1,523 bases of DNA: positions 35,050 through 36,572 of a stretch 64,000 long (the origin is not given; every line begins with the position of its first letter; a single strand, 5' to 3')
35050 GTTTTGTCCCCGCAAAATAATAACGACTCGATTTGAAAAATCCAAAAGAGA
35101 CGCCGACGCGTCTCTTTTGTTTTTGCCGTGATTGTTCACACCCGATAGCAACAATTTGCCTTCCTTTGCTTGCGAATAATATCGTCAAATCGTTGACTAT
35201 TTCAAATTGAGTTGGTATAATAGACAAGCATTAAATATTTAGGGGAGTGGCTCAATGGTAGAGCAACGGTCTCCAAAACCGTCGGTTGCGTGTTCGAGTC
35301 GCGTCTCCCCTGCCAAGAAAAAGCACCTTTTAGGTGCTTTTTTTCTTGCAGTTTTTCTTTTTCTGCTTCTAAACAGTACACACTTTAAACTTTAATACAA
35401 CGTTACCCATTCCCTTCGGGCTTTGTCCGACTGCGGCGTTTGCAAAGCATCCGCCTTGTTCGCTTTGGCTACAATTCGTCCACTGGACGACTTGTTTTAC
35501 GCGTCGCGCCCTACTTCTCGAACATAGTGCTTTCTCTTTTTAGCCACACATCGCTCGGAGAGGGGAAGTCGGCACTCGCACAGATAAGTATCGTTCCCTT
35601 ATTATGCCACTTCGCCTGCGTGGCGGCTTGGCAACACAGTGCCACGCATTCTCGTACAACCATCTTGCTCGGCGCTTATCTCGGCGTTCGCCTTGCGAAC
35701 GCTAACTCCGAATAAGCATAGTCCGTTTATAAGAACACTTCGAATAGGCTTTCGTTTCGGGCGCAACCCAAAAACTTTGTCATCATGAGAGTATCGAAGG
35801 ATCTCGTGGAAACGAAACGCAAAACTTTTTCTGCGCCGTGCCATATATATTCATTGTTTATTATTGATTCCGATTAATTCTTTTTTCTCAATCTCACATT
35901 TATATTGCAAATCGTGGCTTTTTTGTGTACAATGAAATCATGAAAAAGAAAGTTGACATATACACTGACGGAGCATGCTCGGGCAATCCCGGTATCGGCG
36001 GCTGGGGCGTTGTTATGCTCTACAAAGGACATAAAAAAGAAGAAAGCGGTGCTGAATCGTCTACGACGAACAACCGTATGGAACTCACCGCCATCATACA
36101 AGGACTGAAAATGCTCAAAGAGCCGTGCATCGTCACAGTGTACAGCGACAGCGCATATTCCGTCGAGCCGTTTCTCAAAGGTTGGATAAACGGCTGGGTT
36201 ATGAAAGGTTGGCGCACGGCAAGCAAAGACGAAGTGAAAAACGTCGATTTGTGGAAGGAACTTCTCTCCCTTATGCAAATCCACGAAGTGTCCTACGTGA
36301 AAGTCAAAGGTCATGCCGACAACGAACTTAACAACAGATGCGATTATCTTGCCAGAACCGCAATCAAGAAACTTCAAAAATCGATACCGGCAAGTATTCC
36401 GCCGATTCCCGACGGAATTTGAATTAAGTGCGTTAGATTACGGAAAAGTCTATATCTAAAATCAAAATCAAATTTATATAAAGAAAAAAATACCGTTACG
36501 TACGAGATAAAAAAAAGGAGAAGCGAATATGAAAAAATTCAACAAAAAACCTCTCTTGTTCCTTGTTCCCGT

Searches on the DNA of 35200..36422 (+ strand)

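Call 6: search_rna_families(source=window, start=35200, end=35950, threshold=evalue, max_evalue=10)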
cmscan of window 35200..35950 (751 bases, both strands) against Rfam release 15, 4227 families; matches with E-value up to 10: 15.
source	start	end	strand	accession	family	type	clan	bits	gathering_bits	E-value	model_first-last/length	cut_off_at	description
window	35241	35312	+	RF00005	tRNA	Gene; tRNA;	CL00001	66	29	4.6e-14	1-71/71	no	tRNA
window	35316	35361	-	RF02427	SpF10_sRNA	Gene; sRNA;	-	22.8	60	0.089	1-57/57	no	Streptococcus sRNA SpF10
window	35315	35359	-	RF02054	STnc420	Gene; sRNA;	-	22.6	70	0.083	10-54/58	no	Salmonella enterica sRNA STnc420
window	35320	35395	-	RF02236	asX2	Gene; sRNA;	-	22.2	70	0.071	1-87/87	no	Xanthomonas sRNA asX2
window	35206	35347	+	RF01470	rli38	Gene; sRNA;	-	22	49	1.6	1-150/150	no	Listeria sRNA rli38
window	35314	35383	-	RF02495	ohsC_RNA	Gene; antitoxin;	-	18.4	50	5.1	1-77/77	no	Oppression of Hydrophobic ORF by sRNA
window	35320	35354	-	RF02084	STnc130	Gene; sRNA;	-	18.1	55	5.7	93-126/135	no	Enterobacteria sRNA STnc130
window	35314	35376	-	RF00506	Thr_leader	Cis-reg; leader;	-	17.6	55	1.3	1-118/118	no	Threonine operon leader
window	35318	35342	+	RF02054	STnc420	Gene; sRNA;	-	17.6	70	1.8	27-51/58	no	Salmonella enterica sRNA STnc420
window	35314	35446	-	RF01408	sraL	Gene; sRNA;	-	16.6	39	0.3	1-142/142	no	sraL Hfq binding RNA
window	35234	35347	+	RF00106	RNAI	Gene; antisense;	-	15.9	47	3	1-102/102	no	RNAI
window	35889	35948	-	RF00712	mir-460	Gene; miRNA;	-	15.8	52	0.96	1-77/77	no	mir-460 microRNA precursor family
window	35669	35711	+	RF01713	Moco-II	Cis-reg;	-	15.4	35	7.7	1-46/46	no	Moco-II RNA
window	35316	35349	+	RF00489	ctRNA_p42d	Gene; antisense;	-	14.9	50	4.9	1-46/46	no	ctRNA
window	35705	35790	-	RF01177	snR67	Gene; snRNA; snoRNA; CD-box;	CL00053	13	55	6.5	1-83/83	no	Small nucleolar RNA snR67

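Call 73: search_rna_families(sources=[L059, L017, L027, L081, L123, L109, L014], threshold=gathering)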
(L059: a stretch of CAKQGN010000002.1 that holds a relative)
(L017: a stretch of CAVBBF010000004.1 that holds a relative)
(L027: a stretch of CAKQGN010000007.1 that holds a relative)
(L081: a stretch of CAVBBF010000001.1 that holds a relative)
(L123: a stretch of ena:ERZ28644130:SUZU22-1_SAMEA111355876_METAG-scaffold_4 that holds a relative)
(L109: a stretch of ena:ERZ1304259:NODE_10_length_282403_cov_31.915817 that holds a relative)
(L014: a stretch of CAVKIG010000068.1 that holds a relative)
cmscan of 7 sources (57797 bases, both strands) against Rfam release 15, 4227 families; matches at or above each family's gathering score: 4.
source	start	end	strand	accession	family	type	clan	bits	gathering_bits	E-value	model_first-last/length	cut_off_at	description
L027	5911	6274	+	RF00023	tmRNA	Gene;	CL00001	153.4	47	1.7e-60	1-374/374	no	transfer-messenger RNA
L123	3690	3761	+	RF00005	tRNA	Gene; tRNA;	CL00001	66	29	3.5e-12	1-71/71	no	tRNA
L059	1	77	+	RF01706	Gut-1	Gene; sRNA;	-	53.8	50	6.9e-08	3-77/77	5'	Gut-1 RNA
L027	1488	1568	+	RF01706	Gut-1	Gene; sRNA;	-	52.3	50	1.7e-07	1-77/77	no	Gut-1 RNA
